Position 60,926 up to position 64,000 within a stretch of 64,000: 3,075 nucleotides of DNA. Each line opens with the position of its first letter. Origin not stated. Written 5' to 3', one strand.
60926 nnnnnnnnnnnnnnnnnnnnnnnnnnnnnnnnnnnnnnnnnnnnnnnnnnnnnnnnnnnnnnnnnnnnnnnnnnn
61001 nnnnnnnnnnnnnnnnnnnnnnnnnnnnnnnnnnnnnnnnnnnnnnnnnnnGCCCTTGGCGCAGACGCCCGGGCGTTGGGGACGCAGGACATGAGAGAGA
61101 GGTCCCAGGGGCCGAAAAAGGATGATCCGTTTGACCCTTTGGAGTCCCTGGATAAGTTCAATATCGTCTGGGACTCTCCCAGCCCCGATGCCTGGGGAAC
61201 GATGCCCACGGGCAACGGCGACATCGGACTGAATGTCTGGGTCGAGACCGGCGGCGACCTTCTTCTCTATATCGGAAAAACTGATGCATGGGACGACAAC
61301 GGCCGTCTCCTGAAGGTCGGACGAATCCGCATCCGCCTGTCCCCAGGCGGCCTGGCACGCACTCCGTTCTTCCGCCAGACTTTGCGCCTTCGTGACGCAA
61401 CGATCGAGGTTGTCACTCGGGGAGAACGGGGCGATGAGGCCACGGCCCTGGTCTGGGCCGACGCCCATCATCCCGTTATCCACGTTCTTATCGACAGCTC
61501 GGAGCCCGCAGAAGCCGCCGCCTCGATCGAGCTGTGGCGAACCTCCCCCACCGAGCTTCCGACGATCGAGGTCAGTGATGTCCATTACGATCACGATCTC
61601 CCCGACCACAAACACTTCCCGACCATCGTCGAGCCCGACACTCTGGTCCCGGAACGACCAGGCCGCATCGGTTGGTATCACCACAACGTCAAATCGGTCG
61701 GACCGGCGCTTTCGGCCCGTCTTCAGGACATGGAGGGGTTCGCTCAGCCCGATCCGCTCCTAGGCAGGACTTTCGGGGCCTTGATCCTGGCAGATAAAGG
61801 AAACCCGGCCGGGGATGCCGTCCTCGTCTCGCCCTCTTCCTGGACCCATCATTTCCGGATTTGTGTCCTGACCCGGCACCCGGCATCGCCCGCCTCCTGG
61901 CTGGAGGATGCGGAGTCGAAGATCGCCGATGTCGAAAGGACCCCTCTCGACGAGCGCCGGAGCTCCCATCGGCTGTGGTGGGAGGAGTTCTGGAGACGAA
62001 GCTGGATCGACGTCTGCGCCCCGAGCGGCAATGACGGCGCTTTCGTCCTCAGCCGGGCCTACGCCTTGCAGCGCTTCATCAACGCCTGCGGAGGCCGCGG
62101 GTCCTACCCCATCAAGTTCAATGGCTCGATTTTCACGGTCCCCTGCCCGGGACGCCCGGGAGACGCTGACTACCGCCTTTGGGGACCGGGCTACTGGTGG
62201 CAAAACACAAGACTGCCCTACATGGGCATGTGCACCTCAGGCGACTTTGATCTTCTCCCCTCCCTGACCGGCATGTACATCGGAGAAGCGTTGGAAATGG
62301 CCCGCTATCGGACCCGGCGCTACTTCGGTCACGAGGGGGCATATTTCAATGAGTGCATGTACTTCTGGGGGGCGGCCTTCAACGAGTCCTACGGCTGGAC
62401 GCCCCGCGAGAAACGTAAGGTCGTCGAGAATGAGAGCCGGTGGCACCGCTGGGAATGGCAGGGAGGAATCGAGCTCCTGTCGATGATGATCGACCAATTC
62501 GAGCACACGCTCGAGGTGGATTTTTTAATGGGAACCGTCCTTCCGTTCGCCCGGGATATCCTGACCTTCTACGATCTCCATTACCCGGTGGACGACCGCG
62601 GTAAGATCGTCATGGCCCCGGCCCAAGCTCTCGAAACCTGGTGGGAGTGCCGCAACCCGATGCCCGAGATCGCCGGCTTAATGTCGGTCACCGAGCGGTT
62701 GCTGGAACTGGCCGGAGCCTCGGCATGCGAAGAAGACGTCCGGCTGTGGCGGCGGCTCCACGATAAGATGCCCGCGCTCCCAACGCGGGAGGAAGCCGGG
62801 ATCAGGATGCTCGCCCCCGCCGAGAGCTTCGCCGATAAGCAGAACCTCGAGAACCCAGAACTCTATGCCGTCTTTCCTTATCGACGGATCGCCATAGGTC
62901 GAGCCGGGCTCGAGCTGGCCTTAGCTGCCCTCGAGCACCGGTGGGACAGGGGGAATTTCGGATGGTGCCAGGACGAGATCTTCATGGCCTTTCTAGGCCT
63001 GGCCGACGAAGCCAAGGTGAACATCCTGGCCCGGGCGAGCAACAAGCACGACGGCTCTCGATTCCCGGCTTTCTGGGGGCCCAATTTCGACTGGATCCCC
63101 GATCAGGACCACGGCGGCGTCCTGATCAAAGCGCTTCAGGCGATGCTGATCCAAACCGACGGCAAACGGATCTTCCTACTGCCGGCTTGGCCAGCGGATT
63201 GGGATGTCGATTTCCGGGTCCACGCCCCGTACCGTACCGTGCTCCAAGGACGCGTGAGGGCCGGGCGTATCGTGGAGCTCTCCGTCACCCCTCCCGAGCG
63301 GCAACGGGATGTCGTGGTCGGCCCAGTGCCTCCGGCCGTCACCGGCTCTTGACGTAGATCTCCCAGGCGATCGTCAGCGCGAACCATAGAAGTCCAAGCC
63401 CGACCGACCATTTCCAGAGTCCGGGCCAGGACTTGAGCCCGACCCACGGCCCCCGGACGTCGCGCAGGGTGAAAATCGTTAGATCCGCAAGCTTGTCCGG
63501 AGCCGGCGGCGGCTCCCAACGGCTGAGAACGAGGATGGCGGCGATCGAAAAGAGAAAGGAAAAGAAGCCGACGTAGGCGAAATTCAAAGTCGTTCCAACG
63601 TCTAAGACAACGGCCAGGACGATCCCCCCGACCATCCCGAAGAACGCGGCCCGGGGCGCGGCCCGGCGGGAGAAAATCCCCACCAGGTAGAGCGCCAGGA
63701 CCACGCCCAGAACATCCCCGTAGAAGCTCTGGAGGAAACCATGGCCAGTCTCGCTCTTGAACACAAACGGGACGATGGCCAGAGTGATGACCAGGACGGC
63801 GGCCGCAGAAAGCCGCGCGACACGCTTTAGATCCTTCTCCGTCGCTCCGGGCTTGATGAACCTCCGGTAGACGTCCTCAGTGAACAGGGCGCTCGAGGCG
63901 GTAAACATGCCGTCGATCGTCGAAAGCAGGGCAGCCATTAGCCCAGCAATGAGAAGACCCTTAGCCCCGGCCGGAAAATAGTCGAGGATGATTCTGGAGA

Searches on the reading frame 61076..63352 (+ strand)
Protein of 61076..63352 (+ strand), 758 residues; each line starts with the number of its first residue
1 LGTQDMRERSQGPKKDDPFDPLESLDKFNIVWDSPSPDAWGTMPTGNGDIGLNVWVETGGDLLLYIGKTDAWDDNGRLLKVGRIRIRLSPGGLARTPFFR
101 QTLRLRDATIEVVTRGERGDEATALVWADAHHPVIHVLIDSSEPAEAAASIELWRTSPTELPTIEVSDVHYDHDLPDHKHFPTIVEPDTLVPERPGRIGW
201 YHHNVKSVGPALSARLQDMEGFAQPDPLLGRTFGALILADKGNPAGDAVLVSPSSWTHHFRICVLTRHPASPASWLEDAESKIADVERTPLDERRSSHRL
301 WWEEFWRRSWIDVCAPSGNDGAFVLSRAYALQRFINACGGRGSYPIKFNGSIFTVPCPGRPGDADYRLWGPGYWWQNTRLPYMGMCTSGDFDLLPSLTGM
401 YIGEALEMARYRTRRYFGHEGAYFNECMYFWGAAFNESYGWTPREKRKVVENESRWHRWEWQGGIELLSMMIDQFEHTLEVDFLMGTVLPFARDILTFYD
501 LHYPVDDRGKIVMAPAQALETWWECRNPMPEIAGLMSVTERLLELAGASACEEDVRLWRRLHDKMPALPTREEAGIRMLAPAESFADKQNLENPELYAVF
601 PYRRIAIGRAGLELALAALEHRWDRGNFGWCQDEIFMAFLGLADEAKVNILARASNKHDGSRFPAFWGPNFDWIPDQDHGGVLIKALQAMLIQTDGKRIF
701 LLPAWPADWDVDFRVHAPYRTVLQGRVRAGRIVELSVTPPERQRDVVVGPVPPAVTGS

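Call 3: search_protein_families(library=pfam, proteins=[window:61076-63352:+], max_evalue=0.01)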
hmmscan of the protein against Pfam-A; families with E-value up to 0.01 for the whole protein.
window:61076-63352:+ (758 aa): 1 family
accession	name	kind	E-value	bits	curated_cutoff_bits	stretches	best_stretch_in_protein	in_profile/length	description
PF18961.6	DUF5703_N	-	4e-62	210.9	26.7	1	31-311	1-287/287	Domain of unknown function (DUF5703)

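Call 4: search_protein_families(library=ncbifam, proteins=[window:61076-63352:+], max_evalue=0.01)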
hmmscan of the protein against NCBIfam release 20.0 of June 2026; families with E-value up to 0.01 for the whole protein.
window:61076-63352:+ (758 aa): 0 families

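Call 50: search_solved_structures(query=window:61076-63352:+, max_evalue=0.01)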
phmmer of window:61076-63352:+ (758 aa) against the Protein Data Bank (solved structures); distinct sequences matched with E-value up to 0.01: 2.
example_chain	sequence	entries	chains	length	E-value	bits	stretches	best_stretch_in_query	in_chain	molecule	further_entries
9hmb_A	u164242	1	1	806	6.9e-133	447.8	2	29-571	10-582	DUF5703 domain-containing protein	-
9hyq_A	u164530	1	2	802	3.3e-102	346.3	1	27-748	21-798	DUF5703 domain-containing protein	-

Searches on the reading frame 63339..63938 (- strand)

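Call 11: search_protein_families(library=pfam, proteins=[window:63339-63938:-], max_evalue=0.001)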
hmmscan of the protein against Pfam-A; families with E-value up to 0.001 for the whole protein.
window:63339-63938:- (199 aa): 1 family
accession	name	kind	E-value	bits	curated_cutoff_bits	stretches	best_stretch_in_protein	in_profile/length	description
PF00474.23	SSF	-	9.5e-16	58.1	22.8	1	1-105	302-406/406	Sodium:solute symporter family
